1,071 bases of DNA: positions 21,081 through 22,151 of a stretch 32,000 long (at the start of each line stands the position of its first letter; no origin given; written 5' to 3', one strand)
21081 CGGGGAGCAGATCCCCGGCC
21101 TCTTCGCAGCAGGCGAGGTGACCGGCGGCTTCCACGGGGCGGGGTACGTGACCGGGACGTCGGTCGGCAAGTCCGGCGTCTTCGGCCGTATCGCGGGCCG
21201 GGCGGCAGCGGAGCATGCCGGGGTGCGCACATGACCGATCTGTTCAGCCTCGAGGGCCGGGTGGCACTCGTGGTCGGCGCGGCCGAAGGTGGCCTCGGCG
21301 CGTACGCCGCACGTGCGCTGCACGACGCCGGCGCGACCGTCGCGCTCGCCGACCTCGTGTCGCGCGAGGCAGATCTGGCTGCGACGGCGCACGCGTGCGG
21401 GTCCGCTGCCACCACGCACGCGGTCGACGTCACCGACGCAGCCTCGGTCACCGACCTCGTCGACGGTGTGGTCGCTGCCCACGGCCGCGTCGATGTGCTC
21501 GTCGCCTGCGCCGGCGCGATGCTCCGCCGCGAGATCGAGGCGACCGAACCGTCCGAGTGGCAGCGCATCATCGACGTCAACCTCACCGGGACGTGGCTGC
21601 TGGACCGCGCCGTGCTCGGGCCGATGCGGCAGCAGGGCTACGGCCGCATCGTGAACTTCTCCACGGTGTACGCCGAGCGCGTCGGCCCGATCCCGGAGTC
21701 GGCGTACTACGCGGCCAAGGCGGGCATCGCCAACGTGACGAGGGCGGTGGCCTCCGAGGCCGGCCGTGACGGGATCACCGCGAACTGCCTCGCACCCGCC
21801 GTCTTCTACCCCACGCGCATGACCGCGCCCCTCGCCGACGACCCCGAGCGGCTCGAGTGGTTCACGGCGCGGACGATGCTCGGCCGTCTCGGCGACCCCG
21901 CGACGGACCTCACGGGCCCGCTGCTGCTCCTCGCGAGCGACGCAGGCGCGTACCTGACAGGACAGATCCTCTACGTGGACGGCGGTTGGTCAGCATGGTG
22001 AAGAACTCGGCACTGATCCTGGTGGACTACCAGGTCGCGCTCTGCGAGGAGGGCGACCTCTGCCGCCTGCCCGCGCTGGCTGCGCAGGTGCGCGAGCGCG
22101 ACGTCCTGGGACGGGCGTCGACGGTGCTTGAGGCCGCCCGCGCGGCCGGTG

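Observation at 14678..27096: Orphan eight-gene flavoenzyme/lyase operon paired with a divergent CUT2 ABC importer: candidate undescribed catabolic system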

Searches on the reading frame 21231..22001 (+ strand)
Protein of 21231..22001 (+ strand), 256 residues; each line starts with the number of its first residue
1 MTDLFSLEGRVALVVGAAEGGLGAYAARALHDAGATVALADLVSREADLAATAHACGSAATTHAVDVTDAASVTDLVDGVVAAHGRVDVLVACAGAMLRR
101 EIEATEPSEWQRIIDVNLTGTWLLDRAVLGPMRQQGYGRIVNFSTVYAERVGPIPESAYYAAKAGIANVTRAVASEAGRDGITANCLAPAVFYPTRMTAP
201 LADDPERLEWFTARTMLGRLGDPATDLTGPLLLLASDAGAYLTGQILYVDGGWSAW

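Call 5: search_protein_families(library=pfam, proteins=[window:21231-22001:+], max_evalue=0.01)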
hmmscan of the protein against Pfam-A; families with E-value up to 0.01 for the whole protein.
window:21231-22001:+ (256 aa): 4 families
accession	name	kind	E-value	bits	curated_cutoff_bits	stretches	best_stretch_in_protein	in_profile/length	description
PF13561.12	adh_short_C2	-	7.9e-53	179.9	27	1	16-254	1-236/236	Enoyl-(Acyl carrier protein) reductase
PF00106.31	adh_short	-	4.2e-41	141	26.6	1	11-204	2-193/195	short chain dehydrogenase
PF08659.16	KR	-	6e-10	39.8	22.6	1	13-164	4-154/180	KR domain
PF01370.27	Epimerase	-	1.6e-06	28.2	20.9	1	13-186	2-169/240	NAD dependent epimerase/dehydratase family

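Call 6: search_protein_families(library=ncbifam, proteins=[window:21231-22001:+], max_evalue=0.00001)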
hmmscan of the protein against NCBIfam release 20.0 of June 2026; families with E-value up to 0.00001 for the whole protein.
window:21231-22001:+ (256 aa): 208 families (the best 25 are shown)
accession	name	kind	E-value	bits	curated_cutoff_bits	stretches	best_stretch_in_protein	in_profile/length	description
NF004778.0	PRK06124.1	equivalog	1.5e-55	188.3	303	1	2-254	4-253/256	SDR family oxidoreductase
NF004791.0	PRK06138.1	equivalog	6.3e-54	182.9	312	1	6-256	2-252/252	SDR family oxidoreductase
NF006070.0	PRK08213.1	subfamily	9.4e-54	182.6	279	1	2-255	5-258/259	gluconate 5-dehydrogenase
NF004198.0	PRK05653.1-3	equivalog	1.9e-48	165.1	296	1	6-253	4-246/248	3-oxoacyl-ACP reductase FabG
NF052558.1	MBtsdlDhBudC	equivalog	2e-47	161.8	270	1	8-256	2-244/250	meso-2,3-butanediol dehydrogenase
NF009466.0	PRK12826.1-2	subfamily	1.7e-46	158.7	222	1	10-253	4-244/248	3-oxoacyl-ACP reductase FabG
NF005559.1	PRK07231.1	subfamily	4.8e-46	157.3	215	1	7-253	2-247/249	glucose 1-dehydrogenase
TIGR01832.1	kduD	equivalog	3.5e-45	154.4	338.85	1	5-255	1-247/248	2-dehydro-3-deoxy-D-gluconate 5-dehydrogenase KduD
NF005390.0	PRK06935.1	equivalog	4.6e-45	154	369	1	2-254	8-256/258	2-dehydro-3-deoxy-D-gluconate 5-dehydrogenase KduD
NF053701.1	CsHdxCHCADhChcB2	equivalog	6.8e-45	153.5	350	1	7-255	1-244/245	cis-4-hydroxycyclohexanecarboxylate dehydrogenase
NF004197.0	PRK05653.1-1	equivalog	7.7e-45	153.5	332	1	6-253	4-246/249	3-oxoacyl-ACP reductase FabG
NF005488.0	PRK07097.1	equivalog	2.3e-44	151.5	369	1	2-253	3-257/266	gluconate 5-dehydrogenase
NF047923.1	pyridox_DH_SDR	equivalog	5.1e-44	150.6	325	1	8-253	2-240/243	pyridoxal 4-dehydrogenase, SDR-type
TIGR01830.1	3oxo_ACP_reduc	equivalog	9.5e-44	149.9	297.75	1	12-252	1-237/239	3-oxoacyl-[acyl-carrier-protein] reductase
NF009464.0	PRK12824.1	subfamily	6.9e-43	147.1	269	1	10-253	3-242/245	3-oxoacyl-ACP reductase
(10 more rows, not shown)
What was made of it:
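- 21231..22001 (+): SDR oxidoreductase. Calls 5 and 6.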

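Call 67: search_solved_structures(query=window:21231-22001:+, max_evalue=1e-25)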
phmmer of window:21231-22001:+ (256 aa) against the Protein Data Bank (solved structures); distinct sequences matched with E-value up to 1e-25: 96 (the best 60 are shown).
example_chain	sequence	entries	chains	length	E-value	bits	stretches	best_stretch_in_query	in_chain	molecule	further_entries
9pvq_A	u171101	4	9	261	1.1e-44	156.2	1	6-255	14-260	NAD-dependent epimerase/dehydratase:Short-chain dehydrogenase/reductase SDR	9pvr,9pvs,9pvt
8wwf_A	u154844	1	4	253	1.6e-44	155.7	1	4-255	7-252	(R)-DHPS dehydrogenase HpsO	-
1vl8_A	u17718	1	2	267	1e-43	153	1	1-255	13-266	Gluconate 5-dehydrogenase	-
6le3_E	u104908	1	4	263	1.1e-41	146.4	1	2-255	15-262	Gluconate 5-dehydrogenase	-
4u8g_A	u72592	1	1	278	1.5e-38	136.1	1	2-255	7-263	Putative uncharacterized protein gbs1891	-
4z9x_A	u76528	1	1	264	3.9e-38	134.7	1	1-255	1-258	Gluconate 5-dehydrogenase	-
7pcs_B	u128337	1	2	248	3.3e-37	131.7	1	7-254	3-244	BbsD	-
3cxr_A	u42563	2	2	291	6.6e-37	130.7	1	3-255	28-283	Dehydrogenase with different specificities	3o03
5u9p_A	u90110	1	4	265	6.8e-37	130.7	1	3-254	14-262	Gluconate 5-dehydrogenase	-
4nbu_A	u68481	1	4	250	2e-36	129.1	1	6-252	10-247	3-oxoacyl-(Acyl-carrier-protein) reductase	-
4ibo_A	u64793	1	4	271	3.3e-36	128.4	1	4-253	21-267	Gluconate dehydrogenase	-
9kd1_A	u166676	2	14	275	3.7e-36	128.3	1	5-255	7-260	Oxidoreductase, short chain dehydrogenase/reductase family protein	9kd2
4m8s_A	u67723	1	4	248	4.3e-35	124.8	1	6-253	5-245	Putative 3-oxoacyl-[acyl-carrier protein] reductase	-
8cxa_A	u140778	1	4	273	1.3e-34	123.2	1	6-252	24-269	3-oxoacyl-[acyl-carrier-protein] reductase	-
4wjz_A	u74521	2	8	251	4e-33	118.3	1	2-253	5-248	3-oxoacyl-[acyl-carrier-protein] reductase FabG | 3-oxoacyl-[acyl-carrier protein] reductase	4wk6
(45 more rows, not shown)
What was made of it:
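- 21231..22001 (+): Nearest solved relatives are DHPS dehydrogenase HpsO, gluconate 5-dehydrogenases and BbsD (call 67).
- The SDR's nearest solved relatives act on open-chain hydroxy acids or sulfonates (call 67). The SDR resembles hydroxy-acid dehydrogenases (call 67).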
